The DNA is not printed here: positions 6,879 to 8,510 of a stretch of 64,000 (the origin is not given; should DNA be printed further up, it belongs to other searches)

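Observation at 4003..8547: Unknown 971-aa protein paired with a HerA/FtsK-like ATPase and a small coupled ORF: candidate novel two-gene system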

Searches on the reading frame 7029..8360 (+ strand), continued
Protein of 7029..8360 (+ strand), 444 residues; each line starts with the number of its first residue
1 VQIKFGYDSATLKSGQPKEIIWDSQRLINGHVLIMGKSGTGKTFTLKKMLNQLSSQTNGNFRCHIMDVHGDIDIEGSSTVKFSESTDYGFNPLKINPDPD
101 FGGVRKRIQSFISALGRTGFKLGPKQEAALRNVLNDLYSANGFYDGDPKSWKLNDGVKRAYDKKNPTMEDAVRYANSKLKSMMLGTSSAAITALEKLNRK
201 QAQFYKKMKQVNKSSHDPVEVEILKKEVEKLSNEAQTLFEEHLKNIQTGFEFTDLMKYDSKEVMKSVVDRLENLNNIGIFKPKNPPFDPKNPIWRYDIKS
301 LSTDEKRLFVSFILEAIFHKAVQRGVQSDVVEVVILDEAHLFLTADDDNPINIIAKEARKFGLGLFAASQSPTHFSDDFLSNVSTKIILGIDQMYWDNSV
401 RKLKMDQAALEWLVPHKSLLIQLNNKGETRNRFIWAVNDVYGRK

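Call 49: search_protein_families(library=pfam, proteins=[L097:7093-9624:+, L099:450-2951:+, L101:6892-9366:+, L104:5452-7749:+, L110:4171-6492:+, L090:8429-9997:+, L090:10116-11552:-, L101:9571-9873:+, L101:11563-11928:-, L104:9437-9814:+], max_evalue=0.1)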
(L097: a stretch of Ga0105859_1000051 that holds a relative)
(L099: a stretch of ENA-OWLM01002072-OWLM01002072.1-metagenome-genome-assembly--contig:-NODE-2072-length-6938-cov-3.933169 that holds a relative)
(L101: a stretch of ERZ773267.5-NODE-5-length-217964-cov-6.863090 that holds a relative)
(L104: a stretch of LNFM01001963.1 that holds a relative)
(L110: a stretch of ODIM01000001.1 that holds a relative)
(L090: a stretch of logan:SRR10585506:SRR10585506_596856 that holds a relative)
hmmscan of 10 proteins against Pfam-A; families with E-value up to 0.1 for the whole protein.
L097:7093-9624:+ (844 aa): 1 family
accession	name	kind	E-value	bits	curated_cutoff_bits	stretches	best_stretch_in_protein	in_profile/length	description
PF02867.20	Ribonuc_red_lgC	-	5.4e-12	45.6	23.9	1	377-540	17-191/523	Ribonucleotide reductase, barrel domain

L099:450-2951:+ (834 aa): 7 families
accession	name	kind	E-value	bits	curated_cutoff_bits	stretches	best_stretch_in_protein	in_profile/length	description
PF01103.29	Omp85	-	6.5e-71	239.9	24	1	483-834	1-325/325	Omp85 superfamily domain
PF07244.20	POTRA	-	4.4e-51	172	21.3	5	302-367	11-78/79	Surface antigen variable number repeat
PF08479.16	POTRA_2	-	7.9e-10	38.9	24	2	119-189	5-73/76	POTRA domain, ShlB-type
PF08478.15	POTRA_1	-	0.0022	18.7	23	0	198-245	2-45/69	POTRA domain, FtsQ-type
PF18053.6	GyrB_insert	-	0.057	13.7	26.1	0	303-366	36-102/167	DNA gyrase B subunit insert domain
PF10354.15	BMT5-like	-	0.071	13.8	24.7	0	144-180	97-134/168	rRNA (uridine-N3-)-methyltransferase BTM5-like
PF05659.16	RPW8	-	0.077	13.1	30.4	0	308-370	77-135/139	Arabidopsis broad-spectrum mildew resistance protein RPW8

L101:6892-9366:+ (825 aa): 7 families
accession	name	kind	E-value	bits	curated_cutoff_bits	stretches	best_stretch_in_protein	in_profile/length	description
PF01103.29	Omp85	-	2.9e-70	237.8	24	1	474-825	1-325/325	Omp85 superfamily domain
PF07244.20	POTRA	-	4.2e-51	172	21.3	5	293-358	11-78/79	Surface antigen variable number repeat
PF08479.16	POTRA_2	-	1.5e-10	41.2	24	2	110-180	5-73/76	POTRA domain, ShlB-type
PF08478.15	POTRA_1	-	7.3e-05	23.4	23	0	189-236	2-45/69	POTRA domain, FtsQ-type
PF05659.16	RPW8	-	0.074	13.1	30.4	0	299-361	77-135/139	Arabidopsis broad-spectrum mildew resistance protein RPW8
PF25282.1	POTRA1_3_Toc75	-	0.084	13.5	27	0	368-440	21-93/99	Toc75-like, POTRA domain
PF18053.6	GyrB_insert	-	0.099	13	26.1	0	294-357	36-102/167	DNA gyrase B subunit insert domain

L104:5452-7749:+ (766 aa): 5 families
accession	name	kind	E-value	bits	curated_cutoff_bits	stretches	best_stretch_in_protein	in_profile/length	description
PF01131.25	Topoisom_bac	-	4.4e-119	398.6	35.1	1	173-614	3-410/411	DNA topoisomerase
PF01396.24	Zn_ribbon_Top1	-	3.1e-18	65.7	32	2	648-681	3-36/39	Topoisomerase DNA binding C4 zinc finger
PF01751.28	Toprim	-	3e-14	53.4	23.1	1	27-141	2-80/96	Toprim domain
PF06839.17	Zn_ribbon_GRF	-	1.5e-05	25.4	25.9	1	726-765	2-42/45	GRF zinc finger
PF13662.12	Toprim_4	-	0.014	16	25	1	113-141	46-74/85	Toprim domain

L110:4171-6492:+ (774 aa): 6 families
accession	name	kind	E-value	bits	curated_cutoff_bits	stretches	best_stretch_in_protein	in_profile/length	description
PF01103.29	Omp85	-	1.2e-67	229.2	24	1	433-773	1-324/325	Omp85 superfamily domain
PF07244.20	POTRA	-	3.9e-35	120.8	21.3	4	335-406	2-79/79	Surface antigen variable number repeat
PF08479.16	POTRA_2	-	4.7e-06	26.8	24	0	86-134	3-51/76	POTRA domain, ShlB-type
PF08478.15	POTRA_1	-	0.019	15.7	23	1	336-379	3-46/69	POTRA domain, FtsQ-type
PF12793.13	SgrR_N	-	0.024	15.3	24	1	143-205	42-104/115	Sugar transport-related sRNA regulator N-term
PF09191.16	CD4-extracel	-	0.056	14.3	26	0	145-189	26-71/107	CD4, extracellular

L090:8429-9997:+ (523 aa): 0 families

L090:10116-11552:- (478 aa): 0 families

L101:9571-9873:+ (101 aa): 1 family
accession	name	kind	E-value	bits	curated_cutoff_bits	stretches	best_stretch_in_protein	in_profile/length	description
PF11195.14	Tad2-like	-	2.5e-23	82.8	25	1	9-93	2-72/73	Thoeris anti-defense 2-like domain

L101:11563-11928:- (121 aa): 0 families

L104:9437-9814:+ (126 aa): 1 family
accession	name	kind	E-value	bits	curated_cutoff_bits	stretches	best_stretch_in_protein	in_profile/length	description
PF19029.5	DUF883_C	-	0.087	12.9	27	0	80-92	13-25/30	DUF883 C-terminal glycine zipper region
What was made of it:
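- More distant ATPase orthologues stand alone next to BamA or TopA (call 49).
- Tried and rejected: They are BamA or TopA (call 49).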

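Call 56: find_related_loci(query=A2, collection=viral_contigs, flank=8000)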
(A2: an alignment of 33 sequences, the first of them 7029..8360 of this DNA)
Query A2 (444 aa) in viral_contigs; peptide patterns used: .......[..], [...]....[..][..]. (x = any residue, [..] = any of these).
25 stretches matched a pattern, but none encodes a relative of the query by tblastn (E <= 1e-3).

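Call 83: search_dna_similar(query=window:7029-8360:+, collection=plasmids, mode=protein, max_rows=12, max_evalue=0.00001)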
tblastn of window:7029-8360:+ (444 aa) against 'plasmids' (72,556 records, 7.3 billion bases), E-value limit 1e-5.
Records with a match: 145; places in all: 153; records where one place covers at least 80% of the query: 112.
Best place of each record, by identity: <60% 145.
By first word of the organism name: Pseudomonas 45; Xanthomonas 8; Salmonella 8; Burkholderia 7; Synechococcus 7; Synechocystis 7; Variovorax 6; Cupriavidus 5; Yersinia 4; Nostoc 4; and 30 more.
By predicted mobility (MOB-suite, as given by PLSDB): non-mobilizable 80; conjugative 38; mobilizable 27.
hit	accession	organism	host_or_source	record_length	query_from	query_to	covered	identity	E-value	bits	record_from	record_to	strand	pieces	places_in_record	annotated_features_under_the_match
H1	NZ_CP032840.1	Aeromonas veronii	Homo sapiens,feces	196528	1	437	97%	51.0%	5e-63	452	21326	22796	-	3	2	DUF5710 domain-containing protein | hypothetical protein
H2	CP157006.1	Methylomonas sp. AM2-LC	-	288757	1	433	98%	50.2%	4e-126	410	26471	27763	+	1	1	record has no annotation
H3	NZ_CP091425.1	Methylobacter sp. YRD-M1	isolate,wetland soil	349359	1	433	98%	47.0%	6e-121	395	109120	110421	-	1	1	ATP-binding protein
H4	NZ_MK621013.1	Pseudomonas syringae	-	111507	1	433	98%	44.9%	4e-123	401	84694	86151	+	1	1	DUF5710 domain-containing protein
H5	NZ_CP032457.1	Pseudomonas savastanoi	tobacco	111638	1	433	98%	44.9%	4e-123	401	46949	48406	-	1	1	DUF5710 domain-containing protein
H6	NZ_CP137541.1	Xanthomonas euvesicatoria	tomato,cell culture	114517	1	437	98%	44.4%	2e-121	396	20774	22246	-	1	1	DUF5710 domain-containing protein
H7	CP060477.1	Xanthomonas citri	Citrus,Cell culture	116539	1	437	98%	44.4%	2e-121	396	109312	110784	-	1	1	ATP-binding protein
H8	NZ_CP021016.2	Xanthomonas citri pv. phaseoli var. fuscans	Phaseolus vulgaris,cell culture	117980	1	437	98%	44.4%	2e-121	396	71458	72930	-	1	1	DUF5710 domain-containing protein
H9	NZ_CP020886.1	Xanthomonas citri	Citrus x aurantiifolia,Cell culture,leaf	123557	1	437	98%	44.4%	2e-121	396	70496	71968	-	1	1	DUF5710 domain-containing protein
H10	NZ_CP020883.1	Xanthomonas citri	Citrus x aurantiifolia,Cell culture,leaf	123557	1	437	98%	44.4%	2e-121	396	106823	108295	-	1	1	DUF5710 domain-containing protein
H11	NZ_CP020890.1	Xanthomonas citri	Citrus hystrix,Cell culture,leaf,leaf ...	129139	1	437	98%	44.4%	2e-121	396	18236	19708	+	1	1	DUF5710 domain-containing protein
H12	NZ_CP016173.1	Bordetella flabilis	Homo sapiens,sputum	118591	1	435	98%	44.6%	5e-124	404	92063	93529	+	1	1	DUF87 domain-containing protein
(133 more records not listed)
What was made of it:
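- On Plasmid DUF5710-DUF87 ATPase family: 44-51% identity over 97-98% of the query in the best of 145 plasmid records (call 83).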

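Call 84: search_dna_similar(query=window:7029-8360:+, collection=phages, mode=protein, max_rows=12, max_evalue=0.00001)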
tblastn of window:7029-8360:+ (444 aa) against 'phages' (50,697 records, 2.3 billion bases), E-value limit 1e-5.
Records with a match: 1; places in all: 1; records where one place covers at least 80% of the query: 1.
Best place of each record, by identity: <60% 1.
By first word of the organism name: Dolichospermum 1.
By host as written in the record: Dolichospermum flos-aquae 1.
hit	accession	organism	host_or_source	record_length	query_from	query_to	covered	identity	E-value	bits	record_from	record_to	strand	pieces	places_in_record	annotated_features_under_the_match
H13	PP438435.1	Dolichospermum phage Dfl-JY45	Dolichospermum flos-aquae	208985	1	433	98%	47.3%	4e-123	399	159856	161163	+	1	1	hypothetical protein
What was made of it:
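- The ATPase family is mobile-element borne (calls 83, 84).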

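Call 85: get_annotated_region(hit=H4, flank=7000)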
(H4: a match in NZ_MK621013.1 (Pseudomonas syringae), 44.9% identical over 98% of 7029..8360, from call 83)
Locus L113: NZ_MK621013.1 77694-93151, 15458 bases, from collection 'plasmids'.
description: Pseudomonas syringae pv. actinidiae strain SP13-1 plasmid pSP13-1_111507, complete sequence
organism: Pseudomonas syringae (NCBI taxid 103796)
taxonomy: Bacteria; Pseudomonadota; Gammaproteobacteria; Pseudomonadales; Pseudomonadaceae; Pseudomonas; Pseudomonas syringae
host: -; source: -; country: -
typing (MOB-suite, as given by PLSDB): non-mobilizable
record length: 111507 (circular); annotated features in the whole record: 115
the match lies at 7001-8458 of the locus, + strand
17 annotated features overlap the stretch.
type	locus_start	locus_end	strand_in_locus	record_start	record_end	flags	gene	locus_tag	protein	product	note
CDS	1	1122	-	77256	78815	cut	-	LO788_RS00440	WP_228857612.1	hypothetical protein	-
CDS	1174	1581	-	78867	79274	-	-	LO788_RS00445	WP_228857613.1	hypothetical protein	-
CDS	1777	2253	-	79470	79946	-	-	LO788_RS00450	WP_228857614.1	hypothetical protein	-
CDS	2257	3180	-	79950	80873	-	-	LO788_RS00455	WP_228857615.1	hypothetical protein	-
CDS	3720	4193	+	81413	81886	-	-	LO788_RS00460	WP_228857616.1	hypothetical protein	-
CDS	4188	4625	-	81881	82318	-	-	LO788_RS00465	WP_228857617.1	hypothetical protein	-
CDS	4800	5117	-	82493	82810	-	-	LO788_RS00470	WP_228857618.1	hypothetical protein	-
CDS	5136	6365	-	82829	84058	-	-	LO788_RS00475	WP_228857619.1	hypothetical protein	-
CDS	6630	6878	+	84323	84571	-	-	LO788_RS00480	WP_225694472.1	hypothetical protein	-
CDS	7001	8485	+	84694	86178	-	-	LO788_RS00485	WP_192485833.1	DUF5710 domain-containing protein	-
CDS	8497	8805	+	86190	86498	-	-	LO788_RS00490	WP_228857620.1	HU family DNA-binding protein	GO:0030261 - chromosome condensation [Evidence IEA]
CDS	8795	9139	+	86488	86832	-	-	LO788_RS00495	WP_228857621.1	hypothetical protein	-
CDS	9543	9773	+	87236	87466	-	-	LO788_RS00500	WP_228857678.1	carbon storage regulator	-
CDS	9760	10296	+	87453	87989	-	-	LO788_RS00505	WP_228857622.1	hypothetical protein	-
CDS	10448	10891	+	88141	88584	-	-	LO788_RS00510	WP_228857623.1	GTPase domain-containing protein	-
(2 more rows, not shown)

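Call 86: get_annotated_region(hit=H3, flank=7000)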
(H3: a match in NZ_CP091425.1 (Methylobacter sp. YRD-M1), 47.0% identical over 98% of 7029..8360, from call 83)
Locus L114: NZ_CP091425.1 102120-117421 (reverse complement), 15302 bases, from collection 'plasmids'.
description: Methylobacter sp. YRD-M1 plasmid unnamed1, complete sequence
organism: Methylobacter sp. YRD-M1 (NCBI taxid 2911520)
taxonomy: Bacteria; Pseudomonadota; Gammaproteobacteria; Methylococcales; Methylococcaceae; Methylobacter; Methylobacter sp. YRD-M1
host: -; source: isolate,wetland soil; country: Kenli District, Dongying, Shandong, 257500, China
typing (MOB-suite, as given by PLSDB): non-mobilizable
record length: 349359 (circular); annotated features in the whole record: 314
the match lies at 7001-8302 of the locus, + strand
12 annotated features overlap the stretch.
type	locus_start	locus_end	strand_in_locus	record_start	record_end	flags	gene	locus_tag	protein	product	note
CDS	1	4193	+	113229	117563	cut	-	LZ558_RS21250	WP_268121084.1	RHS repeat-associated core domain-containing protein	-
CDS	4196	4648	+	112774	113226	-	-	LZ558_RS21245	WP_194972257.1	hypothetical protein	-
CDS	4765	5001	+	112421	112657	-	-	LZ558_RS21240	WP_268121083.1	hypothetical protein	-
CDS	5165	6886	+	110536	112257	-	-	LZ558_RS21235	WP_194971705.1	ATP-binding protein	-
CDS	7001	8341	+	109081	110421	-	-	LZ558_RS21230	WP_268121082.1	ATP-binding protein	-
CDS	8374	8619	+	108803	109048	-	-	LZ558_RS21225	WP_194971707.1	hypothetical protein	-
CDS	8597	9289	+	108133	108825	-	-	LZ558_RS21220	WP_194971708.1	PH domain-containing protein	-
CDS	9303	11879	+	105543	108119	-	mobH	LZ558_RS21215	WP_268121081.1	MobH family relaxase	-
CDS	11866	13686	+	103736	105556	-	traD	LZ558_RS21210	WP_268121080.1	conjugative transfer system coupling protein TraD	GO:0015074 - DNA integration [Evidence IEA]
CDS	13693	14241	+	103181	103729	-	-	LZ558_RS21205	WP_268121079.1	hypothetical protein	-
CDS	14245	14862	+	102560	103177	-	-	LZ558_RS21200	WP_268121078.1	DUF4400 domain-containing protein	-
CDS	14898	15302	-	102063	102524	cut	-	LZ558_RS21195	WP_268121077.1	FlhC family transcriptional regulator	GO:0045893 - positive regulation of DNA-templated transcription [Evidence IEA]; GO:1902208 - regulation of ...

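Call 87: get_annotated_region(hit=H13, flank=6000)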
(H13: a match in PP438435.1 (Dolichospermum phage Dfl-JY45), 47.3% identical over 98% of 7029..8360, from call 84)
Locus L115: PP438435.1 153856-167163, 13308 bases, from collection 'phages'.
description: Dolichospermum phage Dfl-JY45, complete genome.
organism: Dolichospermum phage Dfl-JY45 (NCBI taxid 3128132)
taxonomy: Viruses
host: Dolichospermum flos-aquae; source: China; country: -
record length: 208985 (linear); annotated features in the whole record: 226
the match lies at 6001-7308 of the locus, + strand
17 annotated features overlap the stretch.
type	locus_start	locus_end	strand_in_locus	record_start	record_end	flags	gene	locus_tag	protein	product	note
CDS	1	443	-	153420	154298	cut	-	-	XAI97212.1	hypothetical protein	-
CDS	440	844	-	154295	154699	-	-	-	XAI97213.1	hypothetical protein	-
CDS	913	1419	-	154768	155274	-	-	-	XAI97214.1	hypothetical protein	-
CDS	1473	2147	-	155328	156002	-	-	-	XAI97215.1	hypothetical protein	-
CDS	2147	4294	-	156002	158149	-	-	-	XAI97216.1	hypothetical protein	-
CDS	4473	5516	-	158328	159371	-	-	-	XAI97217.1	hypothetical protein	-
CDS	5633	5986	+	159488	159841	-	-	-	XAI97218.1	hypothetical protein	-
CDS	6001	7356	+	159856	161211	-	-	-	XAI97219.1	hypothetical protein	-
CDS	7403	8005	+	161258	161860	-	-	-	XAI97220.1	hypothetical protein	-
CDS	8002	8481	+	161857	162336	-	-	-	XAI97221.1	hypothetical protein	-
CDS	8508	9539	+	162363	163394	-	-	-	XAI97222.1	hypothetical protein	-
CDS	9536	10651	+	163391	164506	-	-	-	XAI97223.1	hypothetical protein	-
CDS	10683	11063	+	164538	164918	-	-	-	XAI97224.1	hypothetical protein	-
CDS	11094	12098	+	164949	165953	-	-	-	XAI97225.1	hypothetical protein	-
CDS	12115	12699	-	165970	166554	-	-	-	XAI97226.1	hypothetical protein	-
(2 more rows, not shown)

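Call 88: get_annotated_region(hit=H6, flank=6000)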
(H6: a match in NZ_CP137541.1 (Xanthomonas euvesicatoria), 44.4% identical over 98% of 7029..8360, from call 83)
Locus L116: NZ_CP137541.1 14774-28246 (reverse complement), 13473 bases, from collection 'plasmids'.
description: Xanthomonas euvesicatoria strain T0319-01 plasmid p3191.2, complete sequence
organism: Xanthomonas euvesicatoria (NCBI taxid 456327)
taxonomy: Bacteria; Pseudomonadota; Gammaproteobacteria; Lysobacterales; Lysobacteraceae; Xanthomonas; Xanthomonas euvesicatoria
host: -; source: tomato,cell culture; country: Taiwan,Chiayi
typing (MOB-suite, as given by PLSDB): non-mobilizable
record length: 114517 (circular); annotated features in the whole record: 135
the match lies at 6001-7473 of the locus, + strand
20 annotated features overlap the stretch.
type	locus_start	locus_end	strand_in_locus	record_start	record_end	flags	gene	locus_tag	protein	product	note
CDS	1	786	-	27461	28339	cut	-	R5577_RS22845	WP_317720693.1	hypothetical protein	-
CDS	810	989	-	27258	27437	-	-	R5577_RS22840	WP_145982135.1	hypothetical protein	-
CDS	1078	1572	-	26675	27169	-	-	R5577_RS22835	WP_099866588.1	hypothetical protein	-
CDS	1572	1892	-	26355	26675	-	-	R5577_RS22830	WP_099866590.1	hypothetical protein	-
CDS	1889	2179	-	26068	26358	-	-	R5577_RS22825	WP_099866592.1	DUF4031 domain-containing protein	-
CDS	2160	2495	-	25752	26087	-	-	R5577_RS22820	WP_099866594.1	hypothetical protein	-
CDS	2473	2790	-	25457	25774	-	-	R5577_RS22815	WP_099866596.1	hypothetical protein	-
CDS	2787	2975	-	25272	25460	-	-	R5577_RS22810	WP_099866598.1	hypothetical protein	-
CDS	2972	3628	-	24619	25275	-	-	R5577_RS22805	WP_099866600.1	hypothetical protein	-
CDS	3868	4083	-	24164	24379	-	-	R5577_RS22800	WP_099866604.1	hypothetical protein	-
CDS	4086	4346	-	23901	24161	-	-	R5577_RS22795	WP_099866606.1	hypothetical protein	-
CDS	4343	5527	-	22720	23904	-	-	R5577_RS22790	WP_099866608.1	DNA translocase FtsK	-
CDS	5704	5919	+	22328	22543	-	-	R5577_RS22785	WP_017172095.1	hypothetical protein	-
CDS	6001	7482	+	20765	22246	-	-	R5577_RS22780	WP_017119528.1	DUF5710 domain-containing protein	-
CDS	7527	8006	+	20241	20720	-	-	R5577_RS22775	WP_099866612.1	HU family DNA-binding protein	-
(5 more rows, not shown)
